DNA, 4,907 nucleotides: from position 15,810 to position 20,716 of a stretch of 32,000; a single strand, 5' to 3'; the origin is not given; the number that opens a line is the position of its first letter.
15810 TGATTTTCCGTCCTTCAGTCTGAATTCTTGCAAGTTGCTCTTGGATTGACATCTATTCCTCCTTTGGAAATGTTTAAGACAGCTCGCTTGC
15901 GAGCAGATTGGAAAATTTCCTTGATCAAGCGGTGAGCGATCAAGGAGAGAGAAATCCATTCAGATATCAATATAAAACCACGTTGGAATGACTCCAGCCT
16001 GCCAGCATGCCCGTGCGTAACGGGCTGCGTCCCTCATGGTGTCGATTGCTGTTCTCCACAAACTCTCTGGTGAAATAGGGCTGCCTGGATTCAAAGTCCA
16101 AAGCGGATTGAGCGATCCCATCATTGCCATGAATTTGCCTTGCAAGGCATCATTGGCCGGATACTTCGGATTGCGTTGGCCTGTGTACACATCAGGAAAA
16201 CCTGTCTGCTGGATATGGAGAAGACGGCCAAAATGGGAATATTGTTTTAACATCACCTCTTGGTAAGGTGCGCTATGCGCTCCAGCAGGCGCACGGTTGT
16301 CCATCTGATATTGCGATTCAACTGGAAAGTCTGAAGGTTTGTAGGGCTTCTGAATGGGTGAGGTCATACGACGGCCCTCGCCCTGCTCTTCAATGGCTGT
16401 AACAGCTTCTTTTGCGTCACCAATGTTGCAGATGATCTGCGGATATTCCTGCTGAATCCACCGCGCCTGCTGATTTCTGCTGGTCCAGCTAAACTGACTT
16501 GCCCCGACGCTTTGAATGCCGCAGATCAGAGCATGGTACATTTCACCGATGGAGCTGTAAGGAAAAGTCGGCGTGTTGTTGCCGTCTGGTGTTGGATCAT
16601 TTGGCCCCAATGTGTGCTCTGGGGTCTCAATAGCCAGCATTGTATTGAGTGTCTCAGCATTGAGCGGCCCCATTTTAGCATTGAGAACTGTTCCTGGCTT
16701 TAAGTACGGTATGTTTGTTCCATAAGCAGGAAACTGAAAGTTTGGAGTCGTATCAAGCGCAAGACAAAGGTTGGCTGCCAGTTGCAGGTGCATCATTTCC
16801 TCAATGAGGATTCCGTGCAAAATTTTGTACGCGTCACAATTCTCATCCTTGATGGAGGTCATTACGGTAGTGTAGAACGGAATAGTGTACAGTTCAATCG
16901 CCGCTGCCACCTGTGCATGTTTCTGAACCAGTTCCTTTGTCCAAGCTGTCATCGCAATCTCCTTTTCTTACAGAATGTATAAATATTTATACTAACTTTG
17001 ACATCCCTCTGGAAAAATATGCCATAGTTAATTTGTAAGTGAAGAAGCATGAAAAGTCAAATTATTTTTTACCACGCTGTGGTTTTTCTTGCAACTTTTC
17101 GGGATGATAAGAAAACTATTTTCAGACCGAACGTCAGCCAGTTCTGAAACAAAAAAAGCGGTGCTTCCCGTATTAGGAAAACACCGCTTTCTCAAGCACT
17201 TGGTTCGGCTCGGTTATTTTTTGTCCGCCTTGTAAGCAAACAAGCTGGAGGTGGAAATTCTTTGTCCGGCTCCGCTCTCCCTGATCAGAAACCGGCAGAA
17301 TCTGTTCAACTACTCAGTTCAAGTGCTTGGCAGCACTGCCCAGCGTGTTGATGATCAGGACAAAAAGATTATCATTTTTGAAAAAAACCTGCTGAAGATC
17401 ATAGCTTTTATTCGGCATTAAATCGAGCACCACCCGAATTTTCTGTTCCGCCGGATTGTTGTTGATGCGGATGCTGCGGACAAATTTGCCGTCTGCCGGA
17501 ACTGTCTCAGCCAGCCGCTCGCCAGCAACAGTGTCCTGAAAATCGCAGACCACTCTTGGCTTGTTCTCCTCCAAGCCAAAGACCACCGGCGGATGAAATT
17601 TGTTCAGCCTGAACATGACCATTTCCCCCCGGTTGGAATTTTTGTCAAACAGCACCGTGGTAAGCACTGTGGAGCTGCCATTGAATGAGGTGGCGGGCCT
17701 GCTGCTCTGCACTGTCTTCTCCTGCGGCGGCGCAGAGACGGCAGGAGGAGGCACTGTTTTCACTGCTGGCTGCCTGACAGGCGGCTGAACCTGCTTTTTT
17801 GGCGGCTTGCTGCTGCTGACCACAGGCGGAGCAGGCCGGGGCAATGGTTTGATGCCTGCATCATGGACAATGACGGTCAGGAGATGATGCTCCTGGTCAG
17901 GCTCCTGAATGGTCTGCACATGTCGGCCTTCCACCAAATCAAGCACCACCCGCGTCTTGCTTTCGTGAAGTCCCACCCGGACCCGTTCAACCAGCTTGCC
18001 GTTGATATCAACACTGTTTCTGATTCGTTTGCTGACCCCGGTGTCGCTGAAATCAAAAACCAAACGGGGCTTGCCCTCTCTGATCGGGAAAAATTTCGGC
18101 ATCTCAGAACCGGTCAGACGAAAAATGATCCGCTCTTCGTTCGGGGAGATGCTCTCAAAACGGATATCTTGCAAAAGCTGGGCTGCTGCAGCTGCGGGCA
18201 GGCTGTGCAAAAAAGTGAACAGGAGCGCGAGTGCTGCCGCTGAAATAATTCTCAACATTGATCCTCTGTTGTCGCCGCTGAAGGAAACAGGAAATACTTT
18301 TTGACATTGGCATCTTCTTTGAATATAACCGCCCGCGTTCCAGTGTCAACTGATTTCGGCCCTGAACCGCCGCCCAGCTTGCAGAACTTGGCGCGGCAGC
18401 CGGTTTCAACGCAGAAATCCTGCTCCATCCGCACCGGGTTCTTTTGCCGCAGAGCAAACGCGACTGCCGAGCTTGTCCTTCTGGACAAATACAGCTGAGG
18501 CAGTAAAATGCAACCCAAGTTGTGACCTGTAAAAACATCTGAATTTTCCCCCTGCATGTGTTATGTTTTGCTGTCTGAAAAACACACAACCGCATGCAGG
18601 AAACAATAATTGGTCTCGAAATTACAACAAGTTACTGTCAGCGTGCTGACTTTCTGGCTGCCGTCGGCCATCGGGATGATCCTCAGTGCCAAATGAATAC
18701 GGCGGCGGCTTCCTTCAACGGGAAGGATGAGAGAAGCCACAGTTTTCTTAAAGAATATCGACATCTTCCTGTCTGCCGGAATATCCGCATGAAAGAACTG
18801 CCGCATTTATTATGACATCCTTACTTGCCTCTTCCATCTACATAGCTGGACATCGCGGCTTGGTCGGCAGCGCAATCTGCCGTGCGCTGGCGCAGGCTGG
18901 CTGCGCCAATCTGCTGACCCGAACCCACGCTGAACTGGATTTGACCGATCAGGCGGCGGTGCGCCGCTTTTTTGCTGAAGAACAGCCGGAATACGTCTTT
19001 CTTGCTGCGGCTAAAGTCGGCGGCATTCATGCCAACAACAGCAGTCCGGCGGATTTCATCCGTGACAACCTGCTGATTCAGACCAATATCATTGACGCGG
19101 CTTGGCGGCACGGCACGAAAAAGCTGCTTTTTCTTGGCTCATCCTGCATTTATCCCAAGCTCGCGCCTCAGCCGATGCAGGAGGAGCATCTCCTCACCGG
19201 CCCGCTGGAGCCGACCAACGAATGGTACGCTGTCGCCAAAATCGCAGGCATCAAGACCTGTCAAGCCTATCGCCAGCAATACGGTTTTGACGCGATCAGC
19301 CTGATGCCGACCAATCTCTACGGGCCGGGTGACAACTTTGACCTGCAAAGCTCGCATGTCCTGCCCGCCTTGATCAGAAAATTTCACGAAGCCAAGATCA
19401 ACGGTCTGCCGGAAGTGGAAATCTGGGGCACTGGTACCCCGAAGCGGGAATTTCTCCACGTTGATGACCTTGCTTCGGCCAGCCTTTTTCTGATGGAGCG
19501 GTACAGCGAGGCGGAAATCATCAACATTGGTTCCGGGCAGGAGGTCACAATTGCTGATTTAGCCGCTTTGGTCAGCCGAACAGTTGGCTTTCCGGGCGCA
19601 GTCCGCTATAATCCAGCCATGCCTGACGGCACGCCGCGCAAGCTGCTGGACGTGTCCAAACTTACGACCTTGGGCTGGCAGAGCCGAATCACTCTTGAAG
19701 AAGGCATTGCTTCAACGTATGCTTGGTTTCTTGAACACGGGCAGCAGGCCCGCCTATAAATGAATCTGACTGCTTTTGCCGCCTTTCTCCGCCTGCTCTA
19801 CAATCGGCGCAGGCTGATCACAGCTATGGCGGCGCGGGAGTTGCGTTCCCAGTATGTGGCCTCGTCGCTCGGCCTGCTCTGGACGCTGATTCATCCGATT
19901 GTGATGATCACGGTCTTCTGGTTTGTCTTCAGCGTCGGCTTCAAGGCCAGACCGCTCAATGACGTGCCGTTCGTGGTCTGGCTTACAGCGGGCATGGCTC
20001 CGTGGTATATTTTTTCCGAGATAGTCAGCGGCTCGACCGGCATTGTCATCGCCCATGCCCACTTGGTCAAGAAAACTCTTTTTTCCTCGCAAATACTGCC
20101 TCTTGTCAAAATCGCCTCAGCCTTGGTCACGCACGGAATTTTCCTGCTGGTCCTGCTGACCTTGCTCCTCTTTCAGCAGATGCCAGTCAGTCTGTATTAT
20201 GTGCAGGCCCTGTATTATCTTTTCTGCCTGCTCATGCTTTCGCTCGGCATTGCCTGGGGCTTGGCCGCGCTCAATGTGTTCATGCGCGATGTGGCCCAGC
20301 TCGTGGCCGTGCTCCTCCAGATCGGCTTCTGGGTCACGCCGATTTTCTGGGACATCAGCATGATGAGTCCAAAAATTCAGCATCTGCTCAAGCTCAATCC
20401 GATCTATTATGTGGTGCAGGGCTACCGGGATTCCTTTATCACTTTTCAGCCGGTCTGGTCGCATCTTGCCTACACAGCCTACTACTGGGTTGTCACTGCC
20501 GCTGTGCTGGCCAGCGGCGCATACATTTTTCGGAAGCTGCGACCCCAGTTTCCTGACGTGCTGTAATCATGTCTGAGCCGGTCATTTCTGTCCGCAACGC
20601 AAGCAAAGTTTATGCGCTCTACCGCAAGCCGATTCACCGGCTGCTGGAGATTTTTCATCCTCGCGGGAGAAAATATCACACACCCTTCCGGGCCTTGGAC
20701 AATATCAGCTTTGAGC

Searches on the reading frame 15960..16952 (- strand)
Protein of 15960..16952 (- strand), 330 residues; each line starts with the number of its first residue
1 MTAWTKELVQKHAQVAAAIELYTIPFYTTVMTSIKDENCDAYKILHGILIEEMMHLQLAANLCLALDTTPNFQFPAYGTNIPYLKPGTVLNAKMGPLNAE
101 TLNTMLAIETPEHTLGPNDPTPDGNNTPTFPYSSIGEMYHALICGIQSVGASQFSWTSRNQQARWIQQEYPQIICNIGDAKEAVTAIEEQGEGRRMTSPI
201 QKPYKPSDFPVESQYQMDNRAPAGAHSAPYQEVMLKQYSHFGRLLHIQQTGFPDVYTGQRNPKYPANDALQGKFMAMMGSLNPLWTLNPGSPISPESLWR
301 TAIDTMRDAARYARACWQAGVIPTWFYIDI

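Call 67: search_protein_families(library=pfam, proteins=[window:15960-16952:-], max_evalue=0.00001)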
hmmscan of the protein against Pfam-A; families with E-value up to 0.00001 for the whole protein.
window:15960-16952:- (330 aa): 1 family
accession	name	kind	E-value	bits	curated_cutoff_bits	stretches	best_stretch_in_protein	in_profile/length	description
PF12902.13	Ferritin-like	-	5.1e-32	112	22.3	1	14-198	2-203/221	Ferritin-like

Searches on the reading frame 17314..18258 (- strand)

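Call 67: search_protein_families(library=pfam, proteins=[window:17314-18258:-], max_evalue=0.00001)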
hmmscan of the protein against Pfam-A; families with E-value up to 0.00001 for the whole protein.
window:17314-18258:- (314 aa): 1 family
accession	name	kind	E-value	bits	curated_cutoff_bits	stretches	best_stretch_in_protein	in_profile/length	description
PF11741.13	AMIN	-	4.2e-20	72.2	20.5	2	31-110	1-80/101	AMIN domain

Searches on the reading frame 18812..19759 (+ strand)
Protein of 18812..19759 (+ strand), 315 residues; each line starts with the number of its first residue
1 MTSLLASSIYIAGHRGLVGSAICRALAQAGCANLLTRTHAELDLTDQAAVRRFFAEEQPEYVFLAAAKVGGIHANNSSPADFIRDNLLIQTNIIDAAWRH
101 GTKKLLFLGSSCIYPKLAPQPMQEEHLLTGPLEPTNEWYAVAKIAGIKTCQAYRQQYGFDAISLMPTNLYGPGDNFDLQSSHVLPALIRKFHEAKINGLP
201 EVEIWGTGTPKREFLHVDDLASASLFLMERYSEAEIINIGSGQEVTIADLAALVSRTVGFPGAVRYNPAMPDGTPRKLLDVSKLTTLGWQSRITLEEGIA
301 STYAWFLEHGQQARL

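Call 67: search_protein_families(library=pfam, proteins=[window:18812-19759:+], max_evalue=0.00001)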
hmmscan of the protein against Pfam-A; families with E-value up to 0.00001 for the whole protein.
window:18812-19759:+ (315 aa): 3 families
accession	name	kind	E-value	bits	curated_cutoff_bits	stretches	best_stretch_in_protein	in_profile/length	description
PF01370.27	Epimerase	-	3.2e-71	240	20.9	1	9-240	1-240/240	NAD dependent epimerase/dehydratase family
PF16363.11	GDP_Man_Dehyd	-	2.1e-23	83.8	27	1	41-301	58-331/332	GDP-mannose 4,6 dehydratase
PF04321.23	RmlD_sub_bind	-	2.1e-07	30.7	27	1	9-121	3-112/287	RmlD substrate binding domain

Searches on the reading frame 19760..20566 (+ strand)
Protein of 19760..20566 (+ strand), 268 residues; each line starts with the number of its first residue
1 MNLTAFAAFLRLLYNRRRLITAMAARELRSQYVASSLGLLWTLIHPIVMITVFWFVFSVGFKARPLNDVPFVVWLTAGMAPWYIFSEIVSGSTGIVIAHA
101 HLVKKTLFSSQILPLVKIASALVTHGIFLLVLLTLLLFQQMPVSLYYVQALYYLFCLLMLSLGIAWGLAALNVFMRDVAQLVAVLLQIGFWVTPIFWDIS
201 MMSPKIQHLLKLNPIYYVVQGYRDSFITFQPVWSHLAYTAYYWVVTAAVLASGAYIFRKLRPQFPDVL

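Call 67: search_protein_families(library=pfam, proteins=[window:19760-20566:+], max_evalue=0.00001)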
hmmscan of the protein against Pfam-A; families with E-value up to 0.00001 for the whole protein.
window:19760-20566:+ (268 aa): 1 family
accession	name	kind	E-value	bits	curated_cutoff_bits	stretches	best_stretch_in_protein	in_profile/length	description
PF01061.29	ABC2_membrane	-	8e-17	61.9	26.9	1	19-226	2-210/211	ABC-2 type transporter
